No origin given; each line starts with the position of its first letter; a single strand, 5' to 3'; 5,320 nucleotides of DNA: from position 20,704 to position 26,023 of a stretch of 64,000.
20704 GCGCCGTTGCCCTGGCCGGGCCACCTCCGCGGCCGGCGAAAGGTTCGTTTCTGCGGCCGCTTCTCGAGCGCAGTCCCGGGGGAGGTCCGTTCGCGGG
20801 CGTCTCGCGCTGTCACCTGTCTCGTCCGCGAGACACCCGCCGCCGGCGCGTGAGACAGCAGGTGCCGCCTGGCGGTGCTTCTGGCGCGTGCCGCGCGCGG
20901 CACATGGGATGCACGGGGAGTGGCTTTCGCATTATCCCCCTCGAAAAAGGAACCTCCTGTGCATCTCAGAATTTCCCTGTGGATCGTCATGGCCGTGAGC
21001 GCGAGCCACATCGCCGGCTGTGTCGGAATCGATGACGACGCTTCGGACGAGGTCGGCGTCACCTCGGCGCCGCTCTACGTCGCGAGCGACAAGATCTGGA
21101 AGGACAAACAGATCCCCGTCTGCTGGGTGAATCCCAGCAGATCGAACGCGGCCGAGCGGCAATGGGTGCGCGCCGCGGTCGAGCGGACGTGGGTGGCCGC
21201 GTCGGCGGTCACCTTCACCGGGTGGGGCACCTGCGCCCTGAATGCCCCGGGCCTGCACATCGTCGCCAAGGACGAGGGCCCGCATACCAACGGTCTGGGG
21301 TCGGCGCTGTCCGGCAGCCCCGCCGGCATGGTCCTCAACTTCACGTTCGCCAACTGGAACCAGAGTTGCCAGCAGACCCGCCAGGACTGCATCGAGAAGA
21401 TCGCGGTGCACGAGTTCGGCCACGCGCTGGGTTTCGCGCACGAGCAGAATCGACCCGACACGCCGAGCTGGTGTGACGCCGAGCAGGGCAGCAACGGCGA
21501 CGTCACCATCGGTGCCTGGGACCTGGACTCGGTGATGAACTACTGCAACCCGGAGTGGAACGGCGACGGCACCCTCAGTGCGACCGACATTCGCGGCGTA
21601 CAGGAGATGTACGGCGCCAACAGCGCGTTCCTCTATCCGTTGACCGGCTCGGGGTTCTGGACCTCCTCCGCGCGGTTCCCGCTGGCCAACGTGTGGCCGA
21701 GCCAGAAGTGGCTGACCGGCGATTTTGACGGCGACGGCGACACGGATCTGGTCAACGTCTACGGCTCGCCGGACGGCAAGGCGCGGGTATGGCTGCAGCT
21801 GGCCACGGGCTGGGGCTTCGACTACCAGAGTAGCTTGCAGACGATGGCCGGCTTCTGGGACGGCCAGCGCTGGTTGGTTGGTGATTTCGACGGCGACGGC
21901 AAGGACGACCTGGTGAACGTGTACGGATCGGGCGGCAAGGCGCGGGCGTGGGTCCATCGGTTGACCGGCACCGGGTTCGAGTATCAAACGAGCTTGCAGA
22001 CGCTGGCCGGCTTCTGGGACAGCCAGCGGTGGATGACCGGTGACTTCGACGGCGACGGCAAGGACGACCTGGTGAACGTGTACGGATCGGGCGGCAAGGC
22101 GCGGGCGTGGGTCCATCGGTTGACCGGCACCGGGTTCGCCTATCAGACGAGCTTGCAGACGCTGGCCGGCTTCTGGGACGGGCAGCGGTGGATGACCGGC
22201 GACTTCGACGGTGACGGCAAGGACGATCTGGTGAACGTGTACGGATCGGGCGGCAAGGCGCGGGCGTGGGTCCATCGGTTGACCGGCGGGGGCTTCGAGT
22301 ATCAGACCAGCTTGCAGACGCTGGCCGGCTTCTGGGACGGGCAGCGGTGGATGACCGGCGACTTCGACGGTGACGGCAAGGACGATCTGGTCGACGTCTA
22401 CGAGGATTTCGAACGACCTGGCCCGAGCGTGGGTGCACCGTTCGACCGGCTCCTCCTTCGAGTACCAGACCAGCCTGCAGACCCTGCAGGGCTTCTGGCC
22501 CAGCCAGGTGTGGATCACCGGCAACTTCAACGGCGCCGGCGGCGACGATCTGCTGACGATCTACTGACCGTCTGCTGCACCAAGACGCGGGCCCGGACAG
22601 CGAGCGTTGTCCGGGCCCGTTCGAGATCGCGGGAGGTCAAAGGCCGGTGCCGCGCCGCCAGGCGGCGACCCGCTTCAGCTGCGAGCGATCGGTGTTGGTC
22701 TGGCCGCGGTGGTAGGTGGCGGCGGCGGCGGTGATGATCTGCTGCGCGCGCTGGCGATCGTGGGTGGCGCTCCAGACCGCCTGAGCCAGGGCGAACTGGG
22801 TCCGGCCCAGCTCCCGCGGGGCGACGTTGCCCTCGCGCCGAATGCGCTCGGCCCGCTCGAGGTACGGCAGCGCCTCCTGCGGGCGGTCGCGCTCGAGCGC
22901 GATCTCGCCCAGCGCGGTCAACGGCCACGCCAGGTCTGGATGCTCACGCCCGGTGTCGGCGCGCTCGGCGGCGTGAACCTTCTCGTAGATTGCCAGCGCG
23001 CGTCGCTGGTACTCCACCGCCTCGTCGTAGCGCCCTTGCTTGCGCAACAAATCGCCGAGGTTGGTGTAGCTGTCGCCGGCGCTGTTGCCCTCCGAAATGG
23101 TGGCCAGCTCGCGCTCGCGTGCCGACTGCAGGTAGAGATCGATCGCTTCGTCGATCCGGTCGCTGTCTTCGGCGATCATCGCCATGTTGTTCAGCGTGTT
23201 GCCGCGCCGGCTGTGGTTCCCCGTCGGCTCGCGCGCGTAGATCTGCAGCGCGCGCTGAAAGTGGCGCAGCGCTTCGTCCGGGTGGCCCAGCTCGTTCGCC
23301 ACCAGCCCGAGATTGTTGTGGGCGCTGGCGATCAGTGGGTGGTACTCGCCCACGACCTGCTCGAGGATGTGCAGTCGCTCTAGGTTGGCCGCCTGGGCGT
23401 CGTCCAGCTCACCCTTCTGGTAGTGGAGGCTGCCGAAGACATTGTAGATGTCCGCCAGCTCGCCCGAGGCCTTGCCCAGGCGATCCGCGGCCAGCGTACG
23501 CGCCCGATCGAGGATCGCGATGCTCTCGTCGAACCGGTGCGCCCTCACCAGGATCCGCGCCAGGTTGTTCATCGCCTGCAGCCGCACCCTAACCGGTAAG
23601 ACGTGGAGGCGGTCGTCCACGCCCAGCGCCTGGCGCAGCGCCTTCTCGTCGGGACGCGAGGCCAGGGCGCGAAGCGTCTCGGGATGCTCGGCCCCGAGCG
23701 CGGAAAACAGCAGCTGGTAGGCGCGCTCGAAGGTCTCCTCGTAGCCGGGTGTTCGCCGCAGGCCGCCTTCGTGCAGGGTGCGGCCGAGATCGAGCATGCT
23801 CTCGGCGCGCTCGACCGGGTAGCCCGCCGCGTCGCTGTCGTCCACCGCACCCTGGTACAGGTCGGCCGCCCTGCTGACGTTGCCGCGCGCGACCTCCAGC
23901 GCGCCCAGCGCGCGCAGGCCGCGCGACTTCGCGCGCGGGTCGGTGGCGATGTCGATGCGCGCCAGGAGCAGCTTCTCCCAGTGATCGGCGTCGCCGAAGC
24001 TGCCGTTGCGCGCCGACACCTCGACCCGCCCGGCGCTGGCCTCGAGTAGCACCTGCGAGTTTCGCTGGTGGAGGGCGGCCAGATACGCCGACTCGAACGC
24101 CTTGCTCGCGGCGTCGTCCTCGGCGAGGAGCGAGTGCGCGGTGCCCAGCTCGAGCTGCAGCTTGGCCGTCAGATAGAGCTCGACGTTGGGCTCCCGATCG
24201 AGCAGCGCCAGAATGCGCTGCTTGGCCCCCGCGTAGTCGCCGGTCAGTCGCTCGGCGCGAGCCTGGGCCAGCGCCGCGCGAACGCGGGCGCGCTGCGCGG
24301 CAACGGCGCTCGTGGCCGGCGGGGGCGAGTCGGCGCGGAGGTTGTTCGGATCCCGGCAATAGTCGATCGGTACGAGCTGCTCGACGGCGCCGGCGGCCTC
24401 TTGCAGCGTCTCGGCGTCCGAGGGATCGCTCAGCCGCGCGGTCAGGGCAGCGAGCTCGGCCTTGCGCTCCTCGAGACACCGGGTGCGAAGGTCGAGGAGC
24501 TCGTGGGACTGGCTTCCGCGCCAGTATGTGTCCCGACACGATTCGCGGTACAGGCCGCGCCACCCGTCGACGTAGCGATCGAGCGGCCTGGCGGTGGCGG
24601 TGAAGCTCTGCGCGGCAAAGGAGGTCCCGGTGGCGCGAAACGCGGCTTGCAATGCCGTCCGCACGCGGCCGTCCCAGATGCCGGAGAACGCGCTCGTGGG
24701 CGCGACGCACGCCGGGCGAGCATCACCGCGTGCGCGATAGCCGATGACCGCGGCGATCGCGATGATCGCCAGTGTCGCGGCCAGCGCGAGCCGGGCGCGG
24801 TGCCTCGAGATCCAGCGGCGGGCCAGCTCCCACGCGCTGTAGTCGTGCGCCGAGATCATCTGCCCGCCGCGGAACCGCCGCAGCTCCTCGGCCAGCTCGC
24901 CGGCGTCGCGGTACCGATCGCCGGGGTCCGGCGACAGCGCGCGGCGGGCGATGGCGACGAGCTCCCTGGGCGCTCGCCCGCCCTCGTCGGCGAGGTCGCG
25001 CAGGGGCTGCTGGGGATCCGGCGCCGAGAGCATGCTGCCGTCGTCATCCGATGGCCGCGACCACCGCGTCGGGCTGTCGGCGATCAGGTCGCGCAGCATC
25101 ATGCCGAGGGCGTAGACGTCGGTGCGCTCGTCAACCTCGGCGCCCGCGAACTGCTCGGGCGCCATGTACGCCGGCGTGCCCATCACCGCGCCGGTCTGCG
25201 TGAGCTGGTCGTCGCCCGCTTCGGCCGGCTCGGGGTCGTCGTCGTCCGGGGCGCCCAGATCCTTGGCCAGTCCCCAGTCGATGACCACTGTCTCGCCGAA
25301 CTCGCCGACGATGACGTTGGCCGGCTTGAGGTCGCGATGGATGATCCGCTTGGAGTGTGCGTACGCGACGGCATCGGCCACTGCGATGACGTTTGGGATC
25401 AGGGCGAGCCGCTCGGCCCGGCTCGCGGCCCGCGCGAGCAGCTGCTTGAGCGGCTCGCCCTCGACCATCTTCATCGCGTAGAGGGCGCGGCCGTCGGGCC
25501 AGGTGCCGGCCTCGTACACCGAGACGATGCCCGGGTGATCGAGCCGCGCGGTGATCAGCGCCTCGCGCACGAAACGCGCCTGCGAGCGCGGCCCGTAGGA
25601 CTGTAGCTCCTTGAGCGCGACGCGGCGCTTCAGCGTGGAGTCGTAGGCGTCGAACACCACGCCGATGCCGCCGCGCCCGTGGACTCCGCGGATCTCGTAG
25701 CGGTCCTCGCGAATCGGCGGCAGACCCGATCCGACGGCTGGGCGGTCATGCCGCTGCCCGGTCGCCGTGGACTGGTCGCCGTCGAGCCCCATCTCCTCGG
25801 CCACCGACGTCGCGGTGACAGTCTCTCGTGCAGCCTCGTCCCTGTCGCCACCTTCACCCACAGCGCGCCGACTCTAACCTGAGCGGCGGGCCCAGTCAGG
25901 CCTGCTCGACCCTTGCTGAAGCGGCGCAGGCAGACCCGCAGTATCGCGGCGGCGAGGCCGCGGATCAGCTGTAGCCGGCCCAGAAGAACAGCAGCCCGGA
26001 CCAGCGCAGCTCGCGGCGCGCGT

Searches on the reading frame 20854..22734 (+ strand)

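Call 44: search_protein_families(library=pfam, proteins=[window:20854-22734:+], max_evalue=0.0001)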
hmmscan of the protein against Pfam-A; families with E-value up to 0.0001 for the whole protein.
window:20854-22734:+ (626 aa): 4 families
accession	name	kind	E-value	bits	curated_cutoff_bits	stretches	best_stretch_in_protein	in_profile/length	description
PF13517.12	FG-GAP_3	-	1.7e-22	80.2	26.9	4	344-407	1-60/61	FG-GAP-like repeat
PF01839.29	FG-GAP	-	2.4e-11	43.7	22.1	0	501-513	7-19/37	FG-GAP repeat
PF01400.30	Astacin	-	2.9e-06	27.5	22.5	1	177-206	74-104/189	Astacin (Peptidase family M12A)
PF00413.30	Peptidase_M10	-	1.9e-05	25.1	24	0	167-200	95-128/159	Matrixin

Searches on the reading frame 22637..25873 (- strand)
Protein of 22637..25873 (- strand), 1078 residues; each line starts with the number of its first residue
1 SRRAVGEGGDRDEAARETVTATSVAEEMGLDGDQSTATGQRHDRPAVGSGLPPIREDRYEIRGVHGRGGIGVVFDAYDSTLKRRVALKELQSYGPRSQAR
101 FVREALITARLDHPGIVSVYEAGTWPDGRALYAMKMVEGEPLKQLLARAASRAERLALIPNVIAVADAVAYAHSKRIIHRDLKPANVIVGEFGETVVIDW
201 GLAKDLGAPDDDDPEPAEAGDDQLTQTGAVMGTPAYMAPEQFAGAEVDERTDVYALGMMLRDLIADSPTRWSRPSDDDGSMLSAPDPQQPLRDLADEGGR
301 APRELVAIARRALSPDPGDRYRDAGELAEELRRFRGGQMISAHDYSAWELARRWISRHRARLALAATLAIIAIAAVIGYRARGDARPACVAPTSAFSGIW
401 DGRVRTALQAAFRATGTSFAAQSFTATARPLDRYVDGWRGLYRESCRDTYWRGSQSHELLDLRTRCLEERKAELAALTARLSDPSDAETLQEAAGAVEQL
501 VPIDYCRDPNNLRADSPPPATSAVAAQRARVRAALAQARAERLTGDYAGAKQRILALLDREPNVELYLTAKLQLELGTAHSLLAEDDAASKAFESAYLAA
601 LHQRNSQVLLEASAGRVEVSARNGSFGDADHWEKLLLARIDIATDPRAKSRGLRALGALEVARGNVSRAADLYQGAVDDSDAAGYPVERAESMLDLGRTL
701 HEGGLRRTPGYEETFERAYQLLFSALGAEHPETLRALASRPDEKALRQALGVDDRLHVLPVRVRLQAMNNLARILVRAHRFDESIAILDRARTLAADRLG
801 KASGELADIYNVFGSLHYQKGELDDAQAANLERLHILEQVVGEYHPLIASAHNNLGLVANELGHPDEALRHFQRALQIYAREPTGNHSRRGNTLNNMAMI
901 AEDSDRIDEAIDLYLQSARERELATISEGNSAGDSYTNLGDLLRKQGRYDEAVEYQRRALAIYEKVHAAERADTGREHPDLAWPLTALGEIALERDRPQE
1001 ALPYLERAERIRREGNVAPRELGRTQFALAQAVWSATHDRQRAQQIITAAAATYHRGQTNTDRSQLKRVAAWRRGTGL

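Call 15: search_protein_families(library=pfam, proteins=[window:22637-25873:-], max_evalue=0.001)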
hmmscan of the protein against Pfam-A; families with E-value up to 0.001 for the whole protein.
window:22637-25873:- (1078 aa): 14 families
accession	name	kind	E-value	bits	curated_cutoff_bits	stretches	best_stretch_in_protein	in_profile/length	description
PF13424.12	TPR_12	-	2.9e-49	165.6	30.1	5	935-1014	5-77/77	Tetratricopeptide repeat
PF00069.31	Pkinase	-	2.8e-32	112.6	31.7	1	63-273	5-200/263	Protein kinase domain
PF07714.23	PK_Tyr_Ser-Thr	-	3e-21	76.3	23.1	1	66-266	8-200/258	Protein tyrosine and serine/threonine kinase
PF13374.12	TPR_10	-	7.1e-20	70.8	27.5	2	934-980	3-42/42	Tetratricopeptide repeat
PF00515.34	TPR_1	-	8.2e-20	70.2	27.8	2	849-878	1-30/34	Tetratricopeptide repeat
PF07719.23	TPR_2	-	5.9e-19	67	27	2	935-964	3-32/34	Tetratricopeptide repeat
PF13181.12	TPR_8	-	1.7e-15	56.2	25.7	1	934-964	2-32/34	Tetratricopeptide repeat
PF24885.1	TPR_NPHP3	-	6.6e-12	45.8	100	1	803-912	95-204/239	Nephrocystin-3 TPR domain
PF13432.12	TPR_16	-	3.2e-11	43.9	32.7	2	897-963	3-61/65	Tetratricopeptide repeat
PF13176.12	TPR_7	-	6.8e-11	41.8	27.9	1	936-964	2-30/36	Tetratricopeptide repeat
PF13431.12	TPR_17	-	9e-11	41.6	24.4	0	934-953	14-33/34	Tetratricopeptide repeat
PF14938.12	SNAP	-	9.4e-06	25.7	25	0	857-919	123-183/282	Soluble NSF attachment protein, SNAP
PF14559.12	TPR_19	-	0.00018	22.2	25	0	767-797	27-57/68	Tetratricopeptide repeat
PF13428.12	TPR_14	-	0.00034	21.5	23.5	0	854-883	6-35/44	Tetratricopeptide repeat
